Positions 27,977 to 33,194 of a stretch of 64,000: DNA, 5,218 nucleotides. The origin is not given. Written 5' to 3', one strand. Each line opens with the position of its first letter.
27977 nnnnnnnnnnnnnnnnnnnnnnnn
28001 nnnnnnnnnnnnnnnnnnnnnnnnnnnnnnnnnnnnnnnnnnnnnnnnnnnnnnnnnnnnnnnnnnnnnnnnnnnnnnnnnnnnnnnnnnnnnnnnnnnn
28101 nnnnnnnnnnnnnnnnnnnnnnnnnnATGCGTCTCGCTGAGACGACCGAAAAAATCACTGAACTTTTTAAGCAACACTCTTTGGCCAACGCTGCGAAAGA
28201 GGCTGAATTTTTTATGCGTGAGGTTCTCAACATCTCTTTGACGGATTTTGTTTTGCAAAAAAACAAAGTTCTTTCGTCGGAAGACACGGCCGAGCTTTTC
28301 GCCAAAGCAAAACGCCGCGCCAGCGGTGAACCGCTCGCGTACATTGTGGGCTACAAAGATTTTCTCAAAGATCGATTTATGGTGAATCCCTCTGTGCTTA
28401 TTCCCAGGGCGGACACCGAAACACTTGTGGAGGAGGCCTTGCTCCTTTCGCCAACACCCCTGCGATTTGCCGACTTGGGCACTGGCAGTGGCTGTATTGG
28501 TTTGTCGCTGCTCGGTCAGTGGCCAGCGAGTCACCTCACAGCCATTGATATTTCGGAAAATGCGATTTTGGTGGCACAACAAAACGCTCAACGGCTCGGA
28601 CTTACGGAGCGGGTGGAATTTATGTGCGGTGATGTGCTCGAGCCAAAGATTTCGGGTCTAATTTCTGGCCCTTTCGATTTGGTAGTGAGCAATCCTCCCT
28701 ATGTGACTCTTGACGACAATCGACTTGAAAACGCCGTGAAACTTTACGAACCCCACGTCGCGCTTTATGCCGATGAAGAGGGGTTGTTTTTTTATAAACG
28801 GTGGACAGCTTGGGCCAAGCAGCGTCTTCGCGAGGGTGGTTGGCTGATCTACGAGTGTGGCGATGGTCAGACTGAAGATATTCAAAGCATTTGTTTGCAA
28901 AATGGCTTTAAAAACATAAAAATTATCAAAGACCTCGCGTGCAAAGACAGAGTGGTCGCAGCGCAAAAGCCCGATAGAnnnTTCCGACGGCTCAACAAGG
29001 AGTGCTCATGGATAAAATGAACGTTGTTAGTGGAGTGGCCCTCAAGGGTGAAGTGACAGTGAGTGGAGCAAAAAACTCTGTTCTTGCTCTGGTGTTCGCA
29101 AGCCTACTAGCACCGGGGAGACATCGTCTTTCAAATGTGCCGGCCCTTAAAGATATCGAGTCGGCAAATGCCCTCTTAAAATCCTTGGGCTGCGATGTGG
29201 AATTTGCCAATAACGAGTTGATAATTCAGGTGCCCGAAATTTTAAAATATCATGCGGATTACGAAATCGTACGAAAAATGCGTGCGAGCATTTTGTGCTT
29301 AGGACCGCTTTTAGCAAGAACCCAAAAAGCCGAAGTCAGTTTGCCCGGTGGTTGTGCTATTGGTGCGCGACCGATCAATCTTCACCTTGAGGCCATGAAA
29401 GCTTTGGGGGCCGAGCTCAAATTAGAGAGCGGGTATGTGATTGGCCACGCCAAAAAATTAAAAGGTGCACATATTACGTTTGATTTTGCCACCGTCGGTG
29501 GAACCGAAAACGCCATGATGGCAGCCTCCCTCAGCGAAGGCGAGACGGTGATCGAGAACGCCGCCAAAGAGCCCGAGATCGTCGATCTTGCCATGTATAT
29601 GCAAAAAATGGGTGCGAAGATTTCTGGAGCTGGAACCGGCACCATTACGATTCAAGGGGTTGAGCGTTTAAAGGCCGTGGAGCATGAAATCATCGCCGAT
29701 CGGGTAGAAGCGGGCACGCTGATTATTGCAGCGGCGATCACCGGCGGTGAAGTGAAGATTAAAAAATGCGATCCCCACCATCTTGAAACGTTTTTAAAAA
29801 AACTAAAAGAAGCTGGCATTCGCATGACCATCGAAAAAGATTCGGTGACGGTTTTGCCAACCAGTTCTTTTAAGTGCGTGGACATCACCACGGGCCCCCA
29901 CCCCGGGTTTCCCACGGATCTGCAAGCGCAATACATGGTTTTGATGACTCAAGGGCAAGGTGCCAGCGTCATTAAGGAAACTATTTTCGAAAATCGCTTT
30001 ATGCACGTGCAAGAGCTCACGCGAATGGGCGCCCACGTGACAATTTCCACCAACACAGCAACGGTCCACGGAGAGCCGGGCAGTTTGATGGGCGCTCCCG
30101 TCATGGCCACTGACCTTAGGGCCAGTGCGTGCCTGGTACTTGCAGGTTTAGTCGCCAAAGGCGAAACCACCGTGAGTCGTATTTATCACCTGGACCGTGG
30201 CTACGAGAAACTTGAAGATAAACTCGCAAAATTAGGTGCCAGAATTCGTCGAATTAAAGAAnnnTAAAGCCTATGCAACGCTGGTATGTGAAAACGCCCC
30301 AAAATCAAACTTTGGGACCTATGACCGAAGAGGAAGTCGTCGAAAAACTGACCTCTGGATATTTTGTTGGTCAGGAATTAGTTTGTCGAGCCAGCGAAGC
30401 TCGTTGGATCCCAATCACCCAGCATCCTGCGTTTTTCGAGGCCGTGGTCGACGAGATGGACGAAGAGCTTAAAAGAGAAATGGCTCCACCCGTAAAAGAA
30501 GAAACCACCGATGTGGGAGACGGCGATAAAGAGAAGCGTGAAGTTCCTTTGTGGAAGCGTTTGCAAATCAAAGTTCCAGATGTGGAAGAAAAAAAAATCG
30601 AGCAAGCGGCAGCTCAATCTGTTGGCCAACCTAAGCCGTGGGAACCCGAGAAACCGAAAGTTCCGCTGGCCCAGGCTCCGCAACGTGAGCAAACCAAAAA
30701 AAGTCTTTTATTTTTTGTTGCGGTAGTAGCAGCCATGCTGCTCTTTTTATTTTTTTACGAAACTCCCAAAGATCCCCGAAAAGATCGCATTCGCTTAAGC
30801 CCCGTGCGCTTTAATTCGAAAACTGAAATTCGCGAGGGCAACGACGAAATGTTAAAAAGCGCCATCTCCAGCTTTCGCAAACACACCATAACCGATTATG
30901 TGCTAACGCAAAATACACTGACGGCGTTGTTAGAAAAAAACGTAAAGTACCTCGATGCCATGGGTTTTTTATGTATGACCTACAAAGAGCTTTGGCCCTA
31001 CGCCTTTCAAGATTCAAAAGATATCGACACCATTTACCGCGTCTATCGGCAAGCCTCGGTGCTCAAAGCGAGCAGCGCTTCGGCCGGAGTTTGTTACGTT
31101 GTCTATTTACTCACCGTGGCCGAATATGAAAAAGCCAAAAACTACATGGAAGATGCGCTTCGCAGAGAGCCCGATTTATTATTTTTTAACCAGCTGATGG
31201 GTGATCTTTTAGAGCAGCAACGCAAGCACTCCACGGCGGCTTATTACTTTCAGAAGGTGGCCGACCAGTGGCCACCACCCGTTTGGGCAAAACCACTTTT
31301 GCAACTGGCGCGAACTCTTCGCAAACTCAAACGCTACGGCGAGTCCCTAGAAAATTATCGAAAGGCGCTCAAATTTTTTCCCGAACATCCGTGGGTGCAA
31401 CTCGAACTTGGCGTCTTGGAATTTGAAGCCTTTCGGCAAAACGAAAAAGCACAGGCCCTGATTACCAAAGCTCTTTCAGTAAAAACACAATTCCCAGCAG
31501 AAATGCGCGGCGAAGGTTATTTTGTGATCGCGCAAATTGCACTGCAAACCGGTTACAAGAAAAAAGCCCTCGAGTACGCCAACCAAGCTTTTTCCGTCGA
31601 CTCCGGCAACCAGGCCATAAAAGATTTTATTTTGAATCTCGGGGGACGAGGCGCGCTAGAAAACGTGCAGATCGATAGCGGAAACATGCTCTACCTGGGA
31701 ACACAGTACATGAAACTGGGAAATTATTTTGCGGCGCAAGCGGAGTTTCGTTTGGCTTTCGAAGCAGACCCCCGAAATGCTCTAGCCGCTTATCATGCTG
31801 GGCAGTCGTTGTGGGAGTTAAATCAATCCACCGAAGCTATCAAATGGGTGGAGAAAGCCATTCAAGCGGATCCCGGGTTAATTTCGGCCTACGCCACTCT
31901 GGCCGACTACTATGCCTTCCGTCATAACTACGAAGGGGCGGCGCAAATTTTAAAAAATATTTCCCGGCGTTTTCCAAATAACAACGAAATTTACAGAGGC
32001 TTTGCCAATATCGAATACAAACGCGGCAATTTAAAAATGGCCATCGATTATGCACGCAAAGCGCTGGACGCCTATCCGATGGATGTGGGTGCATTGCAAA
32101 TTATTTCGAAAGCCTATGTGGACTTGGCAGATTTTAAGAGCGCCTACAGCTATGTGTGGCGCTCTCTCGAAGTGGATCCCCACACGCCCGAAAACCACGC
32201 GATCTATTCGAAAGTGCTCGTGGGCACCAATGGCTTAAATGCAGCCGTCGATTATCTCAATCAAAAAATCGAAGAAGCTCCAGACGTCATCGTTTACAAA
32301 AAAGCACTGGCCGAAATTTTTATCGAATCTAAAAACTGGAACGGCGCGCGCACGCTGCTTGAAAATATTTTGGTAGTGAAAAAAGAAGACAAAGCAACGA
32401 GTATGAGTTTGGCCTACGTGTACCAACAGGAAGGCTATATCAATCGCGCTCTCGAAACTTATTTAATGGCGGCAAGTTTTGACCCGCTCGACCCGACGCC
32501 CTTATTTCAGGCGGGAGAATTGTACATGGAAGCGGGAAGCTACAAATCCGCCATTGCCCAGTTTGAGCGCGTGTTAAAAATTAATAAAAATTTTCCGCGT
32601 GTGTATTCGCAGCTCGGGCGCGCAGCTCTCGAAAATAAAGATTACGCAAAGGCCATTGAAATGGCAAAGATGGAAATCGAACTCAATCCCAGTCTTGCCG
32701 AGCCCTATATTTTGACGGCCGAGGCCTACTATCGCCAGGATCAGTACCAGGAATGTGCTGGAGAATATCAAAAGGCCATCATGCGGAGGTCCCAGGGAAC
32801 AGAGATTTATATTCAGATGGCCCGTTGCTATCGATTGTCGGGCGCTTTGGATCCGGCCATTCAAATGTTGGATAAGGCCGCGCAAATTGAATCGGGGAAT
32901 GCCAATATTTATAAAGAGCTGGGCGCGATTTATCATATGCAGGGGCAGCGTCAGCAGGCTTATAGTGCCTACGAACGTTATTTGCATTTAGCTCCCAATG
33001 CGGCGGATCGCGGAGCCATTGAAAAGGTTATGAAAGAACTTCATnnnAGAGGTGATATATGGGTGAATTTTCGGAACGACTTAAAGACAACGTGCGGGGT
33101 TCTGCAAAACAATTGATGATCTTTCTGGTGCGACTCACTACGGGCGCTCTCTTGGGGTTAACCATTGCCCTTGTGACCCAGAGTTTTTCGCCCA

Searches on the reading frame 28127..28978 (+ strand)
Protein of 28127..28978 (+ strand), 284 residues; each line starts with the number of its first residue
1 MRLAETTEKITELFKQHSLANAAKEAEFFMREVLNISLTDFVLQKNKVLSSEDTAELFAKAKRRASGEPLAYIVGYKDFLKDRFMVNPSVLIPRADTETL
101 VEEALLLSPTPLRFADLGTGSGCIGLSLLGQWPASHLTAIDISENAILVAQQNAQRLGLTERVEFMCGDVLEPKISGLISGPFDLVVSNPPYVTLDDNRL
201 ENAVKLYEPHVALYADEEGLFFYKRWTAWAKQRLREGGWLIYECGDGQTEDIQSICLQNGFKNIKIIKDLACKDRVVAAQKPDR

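Call 62: search_protein_families(library=pfam, proteins=[window:28127-28978:+], max_evalue=0.00001)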
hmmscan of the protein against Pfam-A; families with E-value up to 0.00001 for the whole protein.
window:28127-28978:+ (284 aa): 9 families
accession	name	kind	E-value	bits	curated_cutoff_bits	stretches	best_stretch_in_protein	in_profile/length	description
PF17827.6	PrmC_N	-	9.1e-16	58.6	23.4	1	8-75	4-71/71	PrmC N-terminal domain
PF05175.20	MTS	-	4.2e-13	49.7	23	1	113-196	34-112/170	Methyltransferase small domain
PF13847.12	Methyltransf_31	-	2e-12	47.5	27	1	113-214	6-108/145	Methyltransferase domain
PF13649.12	Methyltransf_25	-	2.3e-11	44.7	27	1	116-204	3-86/97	Methyltransferase domain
PF01170.24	UPF0020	-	1.3e-07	32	22.3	1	136-194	78-133/197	RMKL-like, methyltransferase domain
PF08241.18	Methyltransf_11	-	6.5e-07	30.3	21.2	1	116-189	2-67/95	Methyltransferase domain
PF08242.18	Methyltransf_12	-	1e-06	29.8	30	1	116-189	2-72/98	Methyltransferase domain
PF12847.13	Methyltransf_18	-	5.4e-06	26.9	27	0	112-173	16-77/151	Methyltransferase domain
PF06325.19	PrmA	-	7.5e-06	26.1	22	0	114-189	165-233/296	Ribosomal protein L11 methyltransferase (PrmA)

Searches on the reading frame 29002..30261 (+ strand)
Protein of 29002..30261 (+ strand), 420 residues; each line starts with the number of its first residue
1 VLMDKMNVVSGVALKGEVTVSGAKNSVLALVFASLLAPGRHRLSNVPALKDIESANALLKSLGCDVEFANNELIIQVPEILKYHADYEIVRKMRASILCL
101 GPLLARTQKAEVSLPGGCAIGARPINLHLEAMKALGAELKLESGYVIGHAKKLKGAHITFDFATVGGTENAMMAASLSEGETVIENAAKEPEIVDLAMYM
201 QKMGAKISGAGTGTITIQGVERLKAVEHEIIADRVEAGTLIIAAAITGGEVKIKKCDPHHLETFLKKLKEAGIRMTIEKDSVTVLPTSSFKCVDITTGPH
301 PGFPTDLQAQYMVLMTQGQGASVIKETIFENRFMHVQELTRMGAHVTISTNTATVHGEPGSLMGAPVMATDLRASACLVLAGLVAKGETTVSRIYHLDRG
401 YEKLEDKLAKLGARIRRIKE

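Call 62: search_protein_families(library=pfam, proteins=[window:29002-30261:+], max_evalue=0.00001)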
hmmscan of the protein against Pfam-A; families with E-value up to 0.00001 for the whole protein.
window:29002-30261:+ (420 aa): 1 family
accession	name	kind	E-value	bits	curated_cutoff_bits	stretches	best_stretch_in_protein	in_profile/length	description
PF00275.25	EPSP_synthase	-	7.7e-110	367.9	22.8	1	12-408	5-417/417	EPSP synthase (3-phosphoshikimate 1-carboxyvinyltransferase)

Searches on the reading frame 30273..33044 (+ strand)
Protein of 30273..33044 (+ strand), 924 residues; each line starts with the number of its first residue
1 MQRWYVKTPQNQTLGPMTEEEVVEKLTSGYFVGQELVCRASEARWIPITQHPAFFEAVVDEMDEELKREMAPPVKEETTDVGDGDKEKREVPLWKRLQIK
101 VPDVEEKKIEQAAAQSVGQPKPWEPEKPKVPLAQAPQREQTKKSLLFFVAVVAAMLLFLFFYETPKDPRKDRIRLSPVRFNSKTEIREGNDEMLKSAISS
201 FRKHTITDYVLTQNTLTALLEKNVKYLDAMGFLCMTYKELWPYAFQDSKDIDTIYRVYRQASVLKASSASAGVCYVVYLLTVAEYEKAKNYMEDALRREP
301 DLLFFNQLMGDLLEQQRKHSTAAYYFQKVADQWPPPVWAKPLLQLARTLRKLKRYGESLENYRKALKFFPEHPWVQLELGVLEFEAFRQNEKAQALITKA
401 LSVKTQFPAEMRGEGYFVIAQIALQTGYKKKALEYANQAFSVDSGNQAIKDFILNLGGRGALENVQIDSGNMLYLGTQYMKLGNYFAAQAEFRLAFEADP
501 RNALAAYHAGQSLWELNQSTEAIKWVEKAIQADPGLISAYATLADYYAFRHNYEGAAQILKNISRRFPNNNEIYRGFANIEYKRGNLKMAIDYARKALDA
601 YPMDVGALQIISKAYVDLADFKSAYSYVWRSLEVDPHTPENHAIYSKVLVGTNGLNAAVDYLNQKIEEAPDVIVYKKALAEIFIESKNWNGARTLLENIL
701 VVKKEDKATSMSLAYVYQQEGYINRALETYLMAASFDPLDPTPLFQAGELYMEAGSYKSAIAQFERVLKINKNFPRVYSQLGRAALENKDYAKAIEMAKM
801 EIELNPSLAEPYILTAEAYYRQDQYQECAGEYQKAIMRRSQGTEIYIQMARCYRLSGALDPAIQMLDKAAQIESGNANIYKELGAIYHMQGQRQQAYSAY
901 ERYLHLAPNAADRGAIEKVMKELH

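Call 62: search_protein_families(library=pfam, proteins=[window:30273-33044:+], max_evalue=0.00001)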
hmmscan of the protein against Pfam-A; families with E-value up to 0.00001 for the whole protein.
window:30273-33044:+ (924 aa): 18 families
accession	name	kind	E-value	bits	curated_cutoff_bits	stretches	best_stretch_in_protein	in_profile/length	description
PF07719.23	TPR_2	-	1.4e-41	137.6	27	0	340-372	2-34/34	Tetratricopeptide repeat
PF13428.12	TPR_14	-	1.8e-35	118.2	23.5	0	342-381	4-43/44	Tetratricopeptide repeat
PF14559.12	TPR_19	-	3.3e-34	117.4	25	1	752-797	2-47/68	Tetratricopeptide repeat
PF13432.12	TPR_16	-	1.8e-30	105.4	32.7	1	476-535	4-63/65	Tetratricopeptide repeat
PF13181.12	TPR_8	-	1.7e-29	99.8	25.7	0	506-534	4-32/34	Tetratricopeptide repeat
PF13414.12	TPR_11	-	2.5e-25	88.3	26.8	1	748-784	1-37/42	TPR repeat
PF00515.34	TPR_1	-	3.5e-23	80.9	27.8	0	340-372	2-34/34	Tetratricopeptide repeat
PF13424.12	TPR_12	-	1.2e-20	73.9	30.1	0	342-404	6-75/77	Tetratricopeptide repeat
PF13431.12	TPR_17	-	1.6e-18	65.8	24.4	0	764-796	2-34/34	Tetratricopeptide repeat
PF12895.13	ANAPC3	-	4.4e-18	65.8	27.2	1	755-833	3-80/82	Anaphase-promoting complex, cyclosome, subunit 3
PF13371.12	TPR_9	-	2.9e-17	62.9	35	0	857-920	9-72/73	Tetratricopeptide repeat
PF23914.1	TPR_CcmH_CycH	-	1.6e-16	61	42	0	495-600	42-150/158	Cytochrome c-type biogenesis protein H TPR domain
PF13174.12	TPR_6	-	1.9e-11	44.2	26.3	0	744-769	3-28/33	Tetratricopeptide repeat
PF25062.1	ARM_TT21_N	-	3.3e-08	34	40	0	250-371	78-200/222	Tetratricopeptide repeat protein 21 N-terminal ARM repeat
PF24575.1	TPR_Slam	-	1.1e-07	32.7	35.2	0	744-794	50-100/104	Surface lipoprotein assembly modifier, N-terminal TPR repeats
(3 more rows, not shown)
